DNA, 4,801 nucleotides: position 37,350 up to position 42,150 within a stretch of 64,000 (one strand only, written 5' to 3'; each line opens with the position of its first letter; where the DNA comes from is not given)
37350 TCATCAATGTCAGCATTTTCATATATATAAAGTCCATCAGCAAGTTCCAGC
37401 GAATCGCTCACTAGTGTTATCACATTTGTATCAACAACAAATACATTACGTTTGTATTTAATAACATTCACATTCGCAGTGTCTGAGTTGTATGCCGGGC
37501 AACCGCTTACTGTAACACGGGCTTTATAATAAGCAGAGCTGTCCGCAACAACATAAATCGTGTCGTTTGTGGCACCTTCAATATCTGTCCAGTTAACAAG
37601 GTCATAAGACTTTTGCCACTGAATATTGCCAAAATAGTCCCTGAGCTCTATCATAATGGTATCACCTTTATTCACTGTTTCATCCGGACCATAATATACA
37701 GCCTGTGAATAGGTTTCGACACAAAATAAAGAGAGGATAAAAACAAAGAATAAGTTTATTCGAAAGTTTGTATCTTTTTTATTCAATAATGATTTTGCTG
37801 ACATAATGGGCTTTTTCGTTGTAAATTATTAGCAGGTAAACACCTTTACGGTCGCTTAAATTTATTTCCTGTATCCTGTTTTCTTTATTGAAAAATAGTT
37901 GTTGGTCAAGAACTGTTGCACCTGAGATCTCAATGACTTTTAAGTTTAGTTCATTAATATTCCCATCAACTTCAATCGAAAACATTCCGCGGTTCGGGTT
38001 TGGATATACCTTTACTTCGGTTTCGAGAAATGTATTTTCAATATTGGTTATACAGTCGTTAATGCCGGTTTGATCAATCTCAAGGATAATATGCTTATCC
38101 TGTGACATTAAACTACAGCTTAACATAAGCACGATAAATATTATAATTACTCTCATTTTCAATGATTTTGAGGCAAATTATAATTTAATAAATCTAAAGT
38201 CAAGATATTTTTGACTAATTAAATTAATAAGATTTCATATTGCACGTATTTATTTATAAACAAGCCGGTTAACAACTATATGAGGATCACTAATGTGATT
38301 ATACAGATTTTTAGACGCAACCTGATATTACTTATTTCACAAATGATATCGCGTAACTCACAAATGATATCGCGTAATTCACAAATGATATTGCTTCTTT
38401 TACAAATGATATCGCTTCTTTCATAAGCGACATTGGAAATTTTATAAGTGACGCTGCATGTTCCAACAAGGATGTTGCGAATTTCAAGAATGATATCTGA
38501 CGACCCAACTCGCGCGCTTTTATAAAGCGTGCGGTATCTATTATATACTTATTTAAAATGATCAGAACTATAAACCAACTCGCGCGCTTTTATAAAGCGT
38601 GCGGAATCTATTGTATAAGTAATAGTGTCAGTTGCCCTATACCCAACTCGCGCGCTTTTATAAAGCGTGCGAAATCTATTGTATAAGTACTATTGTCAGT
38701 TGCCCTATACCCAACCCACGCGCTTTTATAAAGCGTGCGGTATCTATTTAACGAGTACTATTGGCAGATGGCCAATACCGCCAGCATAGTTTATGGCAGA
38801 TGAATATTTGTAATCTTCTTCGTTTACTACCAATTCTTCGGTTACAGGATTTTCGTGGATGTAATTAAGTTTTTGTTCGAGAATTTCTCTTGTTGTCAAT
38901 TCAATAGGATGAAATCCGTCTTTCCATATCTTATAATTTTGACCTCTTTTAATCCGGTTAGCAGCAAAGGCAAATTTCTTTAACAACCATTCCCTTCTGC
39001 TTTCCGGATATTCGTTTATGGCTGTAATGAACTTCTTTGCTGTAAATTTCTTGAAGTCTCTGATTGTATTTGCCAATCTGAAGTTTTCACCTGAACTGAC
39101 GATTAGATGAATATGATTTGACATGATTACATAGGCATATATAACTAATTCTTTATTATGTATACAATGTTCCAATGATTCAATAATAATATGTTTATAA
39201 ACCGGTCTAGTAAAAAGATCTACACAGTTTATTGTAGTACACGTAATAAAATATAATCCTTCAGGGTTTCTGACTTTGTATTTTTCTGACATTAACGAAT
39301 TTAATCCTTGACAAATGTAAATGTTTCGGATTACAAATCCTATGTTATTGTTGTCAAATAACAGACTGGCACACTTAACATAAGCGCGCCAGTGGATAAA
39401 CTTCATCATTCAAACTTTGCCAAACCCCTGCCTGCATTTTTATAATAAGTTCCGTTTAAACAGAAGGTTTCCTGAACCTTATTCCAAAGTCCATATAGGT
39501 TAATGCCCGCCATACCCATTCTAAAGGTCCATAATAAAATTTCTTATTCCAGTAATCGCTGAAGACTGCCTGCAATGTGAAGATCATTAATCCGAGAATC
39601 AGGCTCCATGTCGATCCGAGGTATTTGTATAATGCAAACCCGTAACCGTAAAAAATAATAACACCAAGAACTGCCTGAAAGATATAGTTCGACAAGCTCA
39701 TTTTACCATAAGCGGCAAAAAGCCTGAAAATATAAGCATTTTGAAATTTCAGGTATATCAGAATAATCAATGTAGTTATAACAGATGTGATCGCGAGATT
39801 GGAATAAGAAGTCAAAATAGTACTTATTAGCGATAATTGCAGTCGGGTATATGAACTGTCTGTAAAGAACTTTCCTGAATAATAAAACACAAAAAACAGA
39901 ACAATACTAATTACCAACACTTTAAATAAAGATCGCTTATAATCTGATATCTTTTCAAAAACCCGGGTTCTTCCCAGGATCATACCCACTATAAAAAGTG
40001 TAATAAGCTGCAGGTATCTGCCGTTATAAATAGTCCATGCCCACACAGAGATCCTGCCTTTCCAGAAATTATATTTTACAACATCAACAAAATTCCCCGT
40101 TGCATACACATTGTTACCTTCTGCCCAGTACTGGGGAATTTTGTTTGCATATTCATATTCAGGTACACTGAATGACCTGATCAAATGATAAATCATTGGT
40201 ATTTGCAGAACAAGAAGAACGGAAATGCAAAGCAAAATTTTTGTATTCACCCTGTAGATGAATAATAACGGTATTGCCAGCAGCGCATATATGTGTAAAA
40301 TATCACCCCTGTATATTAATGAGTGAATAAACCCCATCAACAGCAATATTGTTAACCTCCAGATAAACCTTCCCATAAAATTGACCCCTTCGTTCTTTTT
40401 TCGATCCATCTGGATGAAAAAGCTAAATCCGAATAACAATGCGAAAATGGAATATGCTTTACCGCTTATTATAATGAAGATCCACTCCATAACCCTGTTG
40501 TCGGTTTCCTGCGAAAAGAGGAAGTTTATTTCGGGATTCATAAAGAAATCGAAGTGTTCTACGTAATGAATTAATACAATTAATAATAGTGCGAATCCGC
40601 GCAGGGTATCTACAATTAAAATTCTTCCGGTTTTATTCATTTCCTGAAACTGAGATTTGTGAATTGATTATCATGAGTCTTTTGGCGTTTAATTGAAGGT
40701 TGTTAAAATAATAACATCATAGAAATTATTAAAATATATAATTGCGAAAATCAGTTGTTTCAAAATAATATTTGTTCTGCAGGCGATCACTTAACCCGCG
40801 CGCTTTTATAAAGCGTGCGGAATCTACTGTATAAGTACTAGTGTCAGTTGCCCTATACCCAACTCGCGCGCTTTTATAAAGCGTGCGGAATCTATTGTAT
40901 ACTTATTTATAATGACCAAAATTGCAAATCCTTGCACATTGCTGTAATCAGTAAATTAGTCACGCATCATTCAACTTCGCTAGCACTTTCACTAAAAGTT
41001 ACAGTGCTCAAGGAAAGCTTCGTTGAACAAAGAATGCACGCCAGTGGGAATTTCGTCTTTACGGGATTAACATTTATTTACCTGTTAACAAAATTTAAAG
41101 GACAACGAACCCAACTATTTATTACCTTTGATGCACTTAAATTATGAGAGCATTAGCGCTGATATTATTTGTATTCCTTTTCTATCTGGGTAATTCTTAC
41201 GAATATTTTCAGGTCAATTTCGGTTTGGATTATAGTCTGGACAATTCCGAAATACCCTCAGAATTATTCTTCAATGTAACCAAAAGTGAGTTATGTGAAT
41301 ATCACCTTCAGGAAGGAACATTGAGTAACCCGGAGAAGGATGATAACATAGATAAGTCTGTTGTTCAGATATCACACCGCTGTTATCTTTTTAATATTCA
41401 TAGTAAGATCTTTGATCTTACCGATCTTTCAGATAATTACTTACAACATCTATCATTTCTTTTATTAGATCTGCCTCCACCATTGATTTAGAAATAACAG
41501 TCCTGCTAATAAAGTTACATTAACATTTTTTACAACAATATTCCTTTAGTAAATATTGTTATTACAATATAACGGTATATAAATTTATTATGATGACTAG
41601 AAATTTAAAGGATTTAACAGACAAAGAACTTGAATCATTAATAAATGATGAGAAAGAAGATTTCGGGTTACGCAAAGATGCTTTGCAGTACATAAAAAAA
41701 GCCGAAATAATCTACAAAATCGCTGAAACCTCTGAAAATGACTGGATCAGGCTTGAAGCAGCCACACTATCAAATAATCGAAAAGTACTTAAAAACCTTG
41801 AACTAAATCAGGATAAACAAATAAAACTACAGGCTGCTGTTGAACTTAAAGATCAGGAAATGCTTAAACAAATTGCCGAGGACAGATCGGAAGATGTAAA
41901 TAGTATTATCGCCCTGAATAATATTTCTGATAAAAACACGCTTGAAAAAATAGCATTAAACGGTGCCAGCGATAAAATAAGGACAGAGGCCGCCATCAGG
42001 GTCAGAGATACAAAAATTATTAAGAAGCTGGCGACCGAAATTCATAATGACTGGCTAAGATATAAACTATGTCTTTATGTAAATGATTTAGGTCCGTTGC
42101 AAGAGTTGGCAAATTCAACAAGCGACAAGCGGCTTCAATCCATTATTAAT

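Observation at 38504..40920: REP/RAYT-like locus: an HUH/Y1 transposase gene bracketed by six same-orientation copies of a GC-rich 23-nt hairpin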

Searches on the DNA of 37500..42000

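Call 17: search_rna_families(source=window, start=37500, end=42000, threshold=evalue, max_evalue=1)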
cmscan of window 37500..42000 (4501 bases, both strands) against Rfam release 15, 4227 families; matches with E-value up to 1: 2.
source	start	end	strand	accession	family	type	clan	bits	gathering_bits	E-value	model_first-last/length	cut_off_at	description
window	38888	39012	-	RF01602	plasmodium_snoR27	Gene; snRNA; snoRNA; HACA-box;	-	26.7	50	0.65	1-143/143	no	small nucleolar RNA snoR27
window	37906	37977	-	RF04216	mir-509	Gene; miRNA;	CL00136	20.5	64.5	0.9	1-82/82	no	mir-509 microRNA precursor family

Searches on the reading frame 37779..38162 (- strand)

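Call 4: search_protein_families(library=pfam, proteins=[window:37779-38162:-], max_evalue=0.01)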
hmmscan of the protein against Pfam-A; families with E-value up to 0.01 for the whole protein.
window:37779-38162:- (127 aa): 1 family
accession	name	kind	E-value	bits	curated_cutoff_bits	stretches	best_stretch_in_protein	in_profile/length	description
PF18962.6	Por_Secre_tail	-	3.9e-11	43.5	27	1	52-126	1-75/75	Secretion system C-terminal sorting domain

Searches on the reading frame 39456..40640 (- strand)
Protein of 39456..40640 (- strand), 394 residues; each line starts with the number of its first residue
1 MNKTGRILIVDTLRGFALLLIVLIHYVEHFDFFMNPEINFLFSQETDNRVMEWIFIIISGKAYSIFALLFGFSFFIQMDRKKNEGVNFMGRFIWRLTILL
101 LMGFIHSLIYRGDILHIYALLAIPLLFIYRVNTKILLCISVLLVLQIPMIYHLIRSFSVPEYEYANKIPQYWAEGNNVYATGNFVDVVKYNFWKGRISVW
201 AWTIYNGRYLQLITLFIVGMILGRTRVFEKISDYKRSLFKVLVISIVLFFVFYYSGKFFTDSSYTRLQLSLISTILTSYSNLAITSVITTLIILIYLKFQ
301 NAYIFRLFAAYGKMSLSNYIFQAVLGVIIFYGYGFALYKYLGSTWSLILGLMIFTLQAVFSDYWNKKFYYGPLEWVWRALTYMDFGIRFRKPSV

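Call 4: search_protein_families(library=pfam, proteins=[window:39456-40640:-], max_evalue=0.01)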
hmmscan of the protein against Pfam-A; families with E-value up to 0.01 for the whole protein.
window:39456-40640:- (394 aa): 3 families
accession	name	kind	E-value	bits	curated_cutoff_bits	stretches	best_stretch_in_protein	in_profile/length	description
PF04235.18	DUF418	-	5.6e-39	134.1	23.6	1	222-383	1-162/163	Protein of unknown function (DUF418)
PF01757.29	Acyl_transf_3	-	7e-06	25.8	31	1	10-356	4-318/326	Acyltransferase domain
PF07786.18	HGSNAT_cat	-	0.00021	21.3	22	1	6-146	1-136/222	Heparan-alpha-glucosaminide N-acetyltransferase, catalytic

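Call 5: search_protein_families(library=ncbifam, proteins=[window:39456-40640:-], max_evalue=0.01)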
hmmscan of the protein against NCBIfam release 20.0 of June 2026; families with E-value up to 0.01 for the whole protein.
window:39456-40640:- (394 aa): 1 family
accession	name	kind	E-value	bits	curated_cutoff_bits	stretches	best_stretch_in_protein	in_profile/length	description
NF008093.1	PRK10835.1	equivalog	2.2e-20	73.2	325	1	6-382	2-372/375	DUF418 domain-containing protein YeiB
